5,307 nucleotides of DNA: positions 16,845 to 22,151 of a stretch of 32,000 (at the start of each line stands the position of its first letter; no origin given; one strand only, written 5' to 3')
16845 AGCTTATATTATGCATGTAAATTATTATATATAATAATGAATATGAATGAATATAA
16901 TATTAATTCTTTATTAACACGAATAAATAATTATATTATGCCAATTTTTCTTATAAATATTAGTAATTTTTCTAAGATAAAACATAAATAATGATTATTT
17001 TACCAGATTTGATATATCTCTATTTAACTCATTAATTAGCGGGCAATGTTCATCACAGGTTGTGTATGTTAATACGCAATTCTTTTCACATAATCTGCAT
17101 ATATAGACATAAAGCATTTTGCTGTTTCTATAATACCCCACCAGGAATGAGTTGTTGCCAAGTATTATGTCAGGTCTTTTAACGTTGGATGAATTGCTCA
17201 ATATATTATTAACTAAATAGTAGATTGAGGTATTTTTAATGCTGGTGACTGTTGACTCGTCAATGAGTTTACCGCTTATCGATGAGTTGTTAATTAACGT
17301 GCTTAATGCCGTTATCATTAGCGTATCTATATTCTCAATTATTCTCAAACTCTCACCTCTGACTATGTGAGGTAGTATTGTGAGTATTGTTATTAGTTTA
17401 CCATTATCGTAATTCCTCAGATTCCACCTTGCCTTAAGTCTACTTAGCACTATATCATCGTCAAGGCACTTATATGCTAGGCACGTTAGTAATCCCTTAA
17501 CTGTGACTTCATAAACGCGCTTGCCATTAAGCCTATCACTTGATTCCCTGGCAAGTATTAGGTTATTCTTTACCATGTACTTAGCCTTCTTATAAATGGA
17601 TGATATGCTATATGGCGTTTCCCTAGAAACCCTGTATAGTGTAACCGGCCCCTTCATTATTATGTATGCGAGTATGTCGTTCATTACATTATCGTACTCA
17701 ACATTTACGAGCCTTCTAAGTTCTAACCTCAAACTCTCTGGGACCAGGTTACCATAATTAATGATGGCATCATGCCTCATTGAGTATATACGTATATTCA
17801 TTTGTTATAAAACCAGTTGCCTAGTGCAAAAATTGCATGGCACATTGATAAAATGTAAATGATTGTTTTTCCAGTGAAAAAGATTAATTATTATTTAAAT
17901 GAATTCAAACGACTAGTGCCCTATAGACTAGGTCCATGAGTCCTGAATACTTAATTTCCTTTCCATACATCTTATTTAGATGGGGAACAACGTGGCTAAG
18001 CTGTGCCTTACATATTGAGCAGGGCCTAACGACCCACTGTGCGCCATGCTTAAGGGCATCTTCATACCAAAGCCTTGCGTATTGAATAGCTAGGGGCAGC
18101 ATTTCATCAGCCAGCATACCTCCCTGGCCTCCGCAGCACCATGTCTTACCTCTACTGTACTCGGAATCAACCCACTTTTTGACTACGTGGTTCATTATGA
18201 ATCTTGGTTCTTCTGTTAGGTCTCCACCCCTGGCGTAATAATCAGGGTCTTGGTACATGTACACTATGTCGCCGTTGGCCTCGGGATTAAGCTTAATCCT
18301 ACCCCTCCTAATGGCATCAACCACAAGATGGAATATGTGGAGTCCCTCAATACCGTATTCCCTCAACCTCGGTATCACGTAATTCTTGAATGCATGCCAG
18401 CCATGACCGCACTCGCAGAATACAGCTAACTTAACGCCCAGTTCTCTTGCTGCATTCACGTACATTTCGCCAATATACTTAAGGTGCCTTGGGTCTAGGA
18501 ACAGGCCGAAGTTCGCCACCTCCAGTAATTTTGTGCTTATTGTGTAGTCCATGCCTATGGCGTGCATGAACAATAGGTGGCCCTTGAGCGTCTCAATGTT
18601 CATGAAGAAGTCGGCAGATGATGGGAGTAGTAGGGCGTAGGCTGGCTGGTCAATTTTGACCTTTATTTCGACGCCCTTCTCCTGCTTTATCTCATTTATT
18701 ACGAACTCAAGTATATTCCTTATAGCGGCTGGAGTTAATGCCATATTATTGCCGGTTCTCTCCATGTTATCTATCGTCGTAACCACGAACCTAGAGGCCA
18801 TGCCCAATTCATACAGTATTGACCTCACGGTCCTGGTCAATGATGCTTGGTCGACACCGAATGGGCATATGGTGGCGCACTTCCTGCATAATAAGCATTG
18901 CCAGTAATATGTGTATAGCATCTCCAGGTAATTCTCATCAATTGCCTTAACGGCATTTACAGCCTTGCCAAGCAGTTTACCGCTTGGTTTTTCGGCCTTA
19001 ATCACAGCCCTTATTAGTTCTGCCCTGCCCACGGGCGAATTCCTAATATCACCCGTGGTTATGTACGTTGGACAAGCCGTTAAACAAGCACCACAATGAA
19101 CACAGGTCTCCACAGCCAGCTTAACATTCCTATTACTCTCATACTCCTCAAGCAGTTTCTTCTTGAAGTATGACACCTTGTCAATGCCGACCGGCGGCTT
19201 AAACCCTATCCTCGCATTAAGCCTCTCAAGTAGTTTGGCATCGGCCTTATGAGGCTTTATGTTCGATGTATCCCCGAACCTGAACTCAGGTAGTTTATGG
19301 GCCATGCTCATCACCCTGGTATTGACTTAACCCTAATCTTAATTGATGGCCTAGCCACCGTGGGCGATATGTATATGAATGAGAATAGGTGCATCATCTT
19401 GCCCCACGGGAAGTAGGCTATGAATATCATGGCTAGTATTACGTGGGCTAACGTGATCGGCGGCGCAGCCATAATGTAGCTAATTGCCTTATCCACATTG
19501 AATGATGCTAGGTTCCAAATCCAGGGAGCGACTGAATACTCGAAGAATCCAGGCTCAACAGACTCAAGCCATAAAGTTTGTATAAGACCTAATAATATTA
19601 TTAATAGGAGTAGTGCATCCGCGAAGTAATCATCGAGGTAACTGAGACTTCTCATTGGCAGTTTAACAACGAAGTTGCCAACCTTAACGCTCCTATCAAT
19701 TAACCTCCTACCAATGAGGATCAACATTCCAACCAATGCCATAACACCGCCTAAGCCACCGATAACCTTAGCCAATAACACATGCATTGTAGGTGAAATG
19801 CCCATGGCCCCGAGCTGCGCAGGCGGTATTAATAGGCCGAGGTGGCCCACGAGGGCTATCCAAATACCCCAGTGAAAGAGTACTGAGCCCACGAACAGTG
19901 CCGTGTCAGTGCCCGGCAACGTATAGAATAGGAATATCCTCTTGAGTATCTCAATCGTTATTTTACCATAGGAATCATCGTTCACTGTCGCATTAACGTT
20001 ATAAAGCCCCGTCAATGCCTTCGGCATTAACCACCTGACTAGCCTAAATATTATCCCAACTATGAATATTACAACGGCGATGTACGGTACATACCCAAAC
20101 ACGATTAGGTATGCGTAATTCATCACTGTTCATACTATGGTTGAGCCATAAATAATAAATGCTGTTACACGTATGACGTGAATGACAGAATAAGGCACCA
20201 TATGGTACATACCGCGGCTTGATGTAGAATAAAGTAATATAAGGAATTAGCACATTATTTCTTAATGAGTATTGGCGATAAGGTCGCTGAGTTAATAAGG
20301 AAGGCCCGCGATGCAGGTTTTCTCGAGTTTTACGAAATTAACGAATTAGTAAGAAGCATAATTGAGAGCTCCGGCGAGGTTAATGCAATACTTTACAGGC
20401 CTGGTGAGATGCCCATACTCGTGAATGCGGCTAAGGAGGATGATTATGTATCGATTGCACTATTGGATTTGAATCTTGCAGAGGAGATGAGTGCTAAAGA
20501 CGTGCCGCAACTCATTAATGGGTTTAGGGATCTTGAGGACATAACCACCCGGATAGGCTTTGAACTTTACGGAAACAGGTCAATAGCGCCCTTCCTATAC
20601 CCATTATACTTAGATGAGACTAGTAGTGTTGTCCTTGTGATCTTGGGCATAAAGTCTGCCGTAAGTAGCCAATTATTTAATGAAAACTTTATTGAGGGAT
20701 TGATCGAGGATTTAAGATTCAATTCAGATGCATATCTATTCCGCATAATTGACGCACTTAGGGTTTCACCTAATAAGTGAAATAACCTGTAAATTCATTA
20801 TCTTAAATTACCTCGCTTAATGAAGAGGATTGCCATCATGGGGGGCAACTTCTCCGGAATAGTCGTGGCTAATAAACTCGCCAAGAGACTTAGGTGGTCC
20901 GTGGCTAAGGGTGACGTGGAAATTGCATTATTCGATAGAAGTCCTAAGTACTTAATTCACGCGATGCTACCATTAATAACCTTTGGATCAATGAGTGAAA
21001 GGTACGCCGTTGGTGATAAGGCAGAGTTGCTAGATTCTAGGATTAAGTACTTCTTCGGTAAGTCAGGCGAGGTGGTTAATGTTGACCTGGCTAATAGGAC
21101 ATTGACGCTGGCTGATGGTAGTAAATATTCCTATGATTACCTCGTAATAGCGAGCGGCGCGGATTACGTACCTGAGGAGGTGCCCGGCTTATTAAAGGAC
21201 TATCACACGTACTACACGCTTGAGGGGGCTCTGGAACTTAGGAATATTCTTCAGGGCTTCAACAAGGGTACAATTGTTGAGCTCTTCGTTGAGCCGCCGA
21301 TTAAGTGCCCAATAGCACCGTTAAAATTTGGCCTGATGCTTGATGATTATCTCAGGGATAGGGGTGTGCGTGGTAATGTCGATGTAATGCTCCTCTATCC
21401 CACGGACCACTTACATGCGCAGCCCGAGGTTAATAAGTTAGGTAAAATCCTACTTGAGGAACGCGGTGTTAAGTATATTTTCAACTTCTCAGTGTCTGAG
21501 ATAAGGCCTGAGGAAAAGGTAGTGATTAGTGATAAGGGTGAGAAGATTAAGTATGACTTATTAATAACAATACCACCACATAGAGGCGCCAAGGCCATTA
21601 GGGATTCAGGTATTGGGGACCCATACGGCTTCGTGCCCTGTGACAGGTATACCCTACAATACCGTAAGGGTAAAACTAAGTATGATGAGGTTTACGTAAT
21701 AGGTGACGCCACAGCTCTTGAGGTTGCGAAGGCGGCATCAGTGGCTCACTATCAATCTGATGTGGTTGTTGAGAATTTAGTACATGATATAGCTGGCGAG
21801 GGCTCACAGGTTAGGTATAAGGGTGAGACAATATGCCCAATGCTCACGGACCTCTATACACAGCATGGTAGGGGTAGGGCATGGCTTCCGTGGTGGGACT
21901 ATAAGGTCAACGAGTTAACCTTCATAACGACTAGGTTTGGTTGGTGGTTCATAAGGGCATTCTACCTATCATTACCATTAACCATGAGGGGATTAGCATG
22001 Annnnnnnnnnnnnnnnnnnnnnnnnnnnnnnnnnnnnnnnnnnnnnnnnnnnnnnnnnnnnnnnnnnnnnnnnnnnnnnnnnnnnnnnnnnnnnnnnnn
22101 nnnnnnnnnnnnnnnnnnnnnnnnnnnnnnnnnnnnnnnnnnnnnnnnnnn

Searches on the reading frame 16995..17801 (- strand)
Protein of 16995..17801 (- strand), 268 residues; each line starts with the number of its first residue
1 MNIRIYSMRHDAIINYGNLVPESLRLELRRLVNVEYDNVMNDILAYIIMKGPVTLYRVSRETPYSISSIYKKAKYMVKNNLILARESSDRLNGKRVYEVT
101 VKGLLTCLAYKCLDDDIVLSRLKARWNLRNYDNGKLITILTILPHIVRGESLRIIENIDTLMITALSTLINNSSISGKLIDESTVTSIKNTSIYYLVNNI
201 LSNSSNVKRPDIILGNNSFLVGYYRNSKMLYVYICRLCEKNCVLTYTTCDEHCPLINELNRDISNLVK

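Call 3: search_protein_families(library=pfam, proteins=[window:16995-17801:-], max_evalue=0.1)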
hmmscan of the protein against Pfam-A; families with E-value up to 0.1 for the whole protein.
window:16995-17801:- (268 aa): 2 families
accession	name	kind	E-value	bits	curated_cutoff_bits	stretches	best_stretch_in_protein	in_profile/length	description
PF22194.2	F-93_WHD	-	0.00085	19.8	28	1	43-103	2-62/62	F-93, winged-helix domain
PF12894.13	ANAPC4_WD40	-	0.0042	17.7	22.9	0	89-141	22-77/91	Anaphase-promoting complex subunit 4 WD40 domain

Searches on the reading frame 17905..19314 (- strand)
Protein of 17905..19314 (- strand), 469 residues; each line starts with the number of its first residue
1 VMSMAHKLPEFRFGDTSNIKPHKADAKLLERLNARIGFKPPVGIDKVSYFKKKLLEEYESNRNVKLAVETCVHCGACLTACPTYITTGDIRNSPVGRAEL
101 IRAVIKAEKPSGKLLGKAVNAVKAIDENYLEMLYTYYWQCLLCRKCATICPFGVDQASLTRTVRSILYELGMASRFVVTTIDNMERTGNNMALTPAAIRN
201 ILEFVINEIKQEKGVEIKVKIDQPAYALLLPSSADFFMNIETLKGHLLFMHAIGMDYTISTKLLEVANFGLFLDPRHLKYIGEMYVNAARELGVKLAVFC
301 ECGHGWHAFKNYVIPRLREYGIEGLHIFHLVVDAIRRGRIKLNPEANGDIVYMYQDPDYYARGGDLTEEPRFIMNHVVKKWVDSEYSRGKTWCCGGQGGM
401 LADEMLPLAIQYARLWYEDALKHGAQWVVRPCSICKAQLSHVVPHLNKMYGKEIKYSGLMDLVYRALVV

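Call 3: search_protein_families(library=pfam, proteins=[window:17905-19314:-], max_evalue=0.1)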
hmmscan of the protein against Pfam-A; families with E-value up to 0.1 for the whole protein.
window:17905-19314:- (469 aa): 14 families
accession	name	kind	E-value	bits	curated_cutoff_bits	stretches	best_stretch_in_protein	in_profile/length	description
PF13183.11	Fer4_8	-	3.4e-13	50.4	27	1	68-154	2-68/68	4Fe-4S dicluster domain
PF13187.11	Fer4_9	-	4.2e-09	36.7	27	2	62-83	34-49/52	4Fe-4S dicluster domain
PF12838.12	Fer4_7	-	7.4e-09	36.4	27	2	70-154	1-52/52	4Fe-4S dicluster domain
PF13534.11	Fer4_17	-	9.2e-08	33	22.2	1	71-155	2-61/61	4Fe-4S dicluster domain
PF13237.11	Fer4_10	-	4.8e-07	30.1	25.5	1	67-151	5-53/53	4Fe-4S dicluster domain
PF12797.12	Fer4_2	-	6.1e-07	29.4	24.5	1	68-83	7-22/22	4Fe-4S binding domain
PF12837.12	Fer4_6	-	7.7e-07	29.2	25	2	69-84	7-22/24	4Fe-4S binding domain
PF13484.11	Fer4_16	-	2.8e-06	28.5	30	1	71-152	2-65/66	4Fe-4S double cluster binding domain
PF00037.32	Fer4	-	6e-06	26.3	21.1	1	69-83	6-20/24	4Fe-4S binding domain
PF02754.22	CCG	-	1e-05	26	20.6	1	367-439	14-84/85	Cysteine-rich domain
PF13746.11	Fer4_18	-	1.4e-05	25.6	27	1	59-92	49-79/114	4Fe-4S dicluster domain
PF14697.11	Fer4_21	-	4.3e-05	24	35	1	63-83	33-53/59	4Fe-4S dicluster domain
PF12800.12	Fer4_4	-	0.00021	21.8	24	1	69-84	2-17/17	4Fe-4S binding domain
PF12798.12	Fer4_3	-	0.00077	20.6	27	1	71-83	1-13/15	4Fe-4S binding domain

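Call 4: search_protein_families(library=ncbifam, proteins=[window:17905-19314:-], max_evalue=0.1)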
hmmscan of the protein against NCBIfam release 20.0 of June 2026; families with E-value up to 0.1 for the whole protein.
window:17905-19314:- (469 aa): 70 families (the best 25 are shown)
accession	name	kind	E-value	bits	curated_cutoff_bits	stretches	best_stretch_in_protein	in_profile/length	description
NF045796.1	DsrK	equivalog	5.7e-80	269.1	400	1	50-445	31-422/453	sulfate reduction electron transfer complex DsrMKJOP subunit DsrK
NF045724.1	ferredox_TmcB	equivalog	1.2e-35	122.9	735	1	52-466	25-427/430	electron transfer complex ferredoxin TmcB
NF045711.1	sulf_resp_HmcF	equivalog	7.4e-33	114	750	1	51-467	40-449/457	sulfate respiration complex iron-sulfur protein HmcF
NF008434.0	PRK11274.1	equivalog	8.4e-14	51.3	333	1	58-167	12-102/409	glycolate oxidase subunit GlcF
NF004898.0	PRK06259.1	equivalog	2e-13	49.8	385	2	348-465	375-486/488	fumarate reductase (CoM/CoB) subunit TfrB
NF045670.1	quin_L_LdhH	equivalog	4.4e-08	31.9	800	1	68-87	303-322/706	L-lactate dehydrogenase (quinone) large subunit LdhH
NF008369.0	PRK11168.1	equivalog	4.8e-07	29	278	2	139-227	59-146/401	anaerobic glycerol-3-phosphate dehydrogenase subunit C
TIGR04105.1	FeFe_hydrog_B1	subfamily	2.1e-06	26.7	450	2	59-82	178-201/462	monomeric [FeFe] hydrogenase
NF040864.1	HgcB_ferredoxin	equivalog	2.3e-06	27.3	99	1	63-86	8-31/93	mercury methylation ferredoxin HgcB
NF045663.1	diclust_near_Sec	equivalog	2.8e-06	25.7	530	0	140-171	355-386/759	pyridine nucleotide-disulfide oxidoreductase/dicluster-binding protein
NF004616.0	PRK05950.1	subfamily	3.8e-06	26.2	228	1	61-168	139-234/238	succinate dehydrogenase iron-sulfur subunit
NF009226.0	PRK12576.1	equivalog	4.9e-06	26.1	344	1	69-192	154-251/317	succinate dehydrogenase/fumarate reductase iron-sulfur subunit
NF038018.1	qmoC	equivalog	5.2e-06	26.2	300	1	137-211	61-133/360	quinone-interacting membrane-bound oxidoreductase complex subunit QmoC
TIGR00273.1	TIGR00273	equivalog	7.3e-06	25.1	444.8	1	70-177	294-382/432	LutB/LldF family L-lactate oxidation iron-sulfur protein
TIGR01971.1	NuoI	subfamily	3.2e-05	23.5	113.05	1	61-84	73-96/121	NADH-quinone oxidoreductase, chain I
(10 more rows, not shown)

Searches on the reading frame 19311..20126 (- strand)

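Call 3: search_protein_families(library=pfam, proteins=[window:19311-20126:-], max_evalue=0.1)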
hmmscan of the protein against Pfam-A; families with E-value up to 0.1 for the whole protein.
window:19311-20126:- (271 aa): 1 family
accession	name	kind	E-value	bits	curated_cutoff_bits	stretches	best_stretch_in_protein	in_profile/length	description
PF02665.19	Nitrate_red_gam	-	6.2e-29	101.6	22.9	1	75-250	42-202/217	Nitrate reductase gamma subunit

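Call 4: search_protein_families(library=ncbifam, proteins=[window:19311-20126:-], max_evalue=0.1)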
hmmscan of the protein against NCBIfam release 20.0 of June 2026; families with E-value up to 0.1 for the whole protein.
window:19311-20126:- (271 aa): 3 families
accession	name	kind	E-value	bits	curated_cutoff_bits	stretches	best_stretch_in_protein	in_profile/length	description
TIGR00351.1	narI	equivalog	5.3e-15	55.9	105.55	1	77-250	48-209/225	respiratory nitrate reductase subunit gamma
NF038037.1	cytob_DsrM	equivalog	5.5e-10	38.9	300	2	74-257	113-276/320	sulfate reduction electron transfer complex DsrMKJOP subunit DsrM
NF038018.1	qmoC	equivalog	0.0088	15.5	300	1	14-148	157-289/360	quinone-interacting membrane-bound oxidoreductase complex subunit QmoC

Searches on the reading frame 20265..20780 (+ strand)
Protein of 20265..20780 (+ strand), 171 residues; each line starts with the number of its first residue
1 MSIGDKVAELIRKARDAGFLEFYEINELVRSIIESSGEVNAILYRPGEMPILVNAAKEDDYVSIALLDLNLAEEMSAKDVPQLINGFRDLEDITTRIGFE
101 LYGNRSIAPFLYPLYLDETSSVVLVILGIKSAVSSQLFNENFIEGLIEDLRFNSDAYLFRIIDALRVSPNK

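Call 22: search_protein_families(library=pfam, proteins=[window:20265-20780:+], max_evalue=0.001)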
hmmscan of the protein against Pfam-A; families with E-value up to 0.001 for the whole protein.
window:20265-20780:+ (171 aa): 1 family
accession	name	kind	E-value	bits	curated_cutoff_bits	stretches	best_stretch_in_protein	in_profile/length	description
PF03979.19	Sigma70_r1_1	-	0.00016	22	22.5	1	5-59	5-59/81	Sigma-70 factor, region 1.1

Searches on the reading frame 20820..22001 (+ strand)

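Call 22: search_protein_families(library=pfam, proteins=[window:20820-22001:+], max_evalue=0.001)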
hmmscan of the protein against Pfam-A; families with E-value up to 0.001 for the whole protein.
window:20820-22001:+ (393 aa): 1 family
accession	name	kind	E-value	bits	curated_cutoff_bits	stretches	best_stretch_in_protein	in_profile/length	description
PF07992.20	Pyr_redox_2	-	3.5e-20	73.1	26.1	2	3-141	2-137/291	Pyridine nucleotide-disulphide oxidoreductase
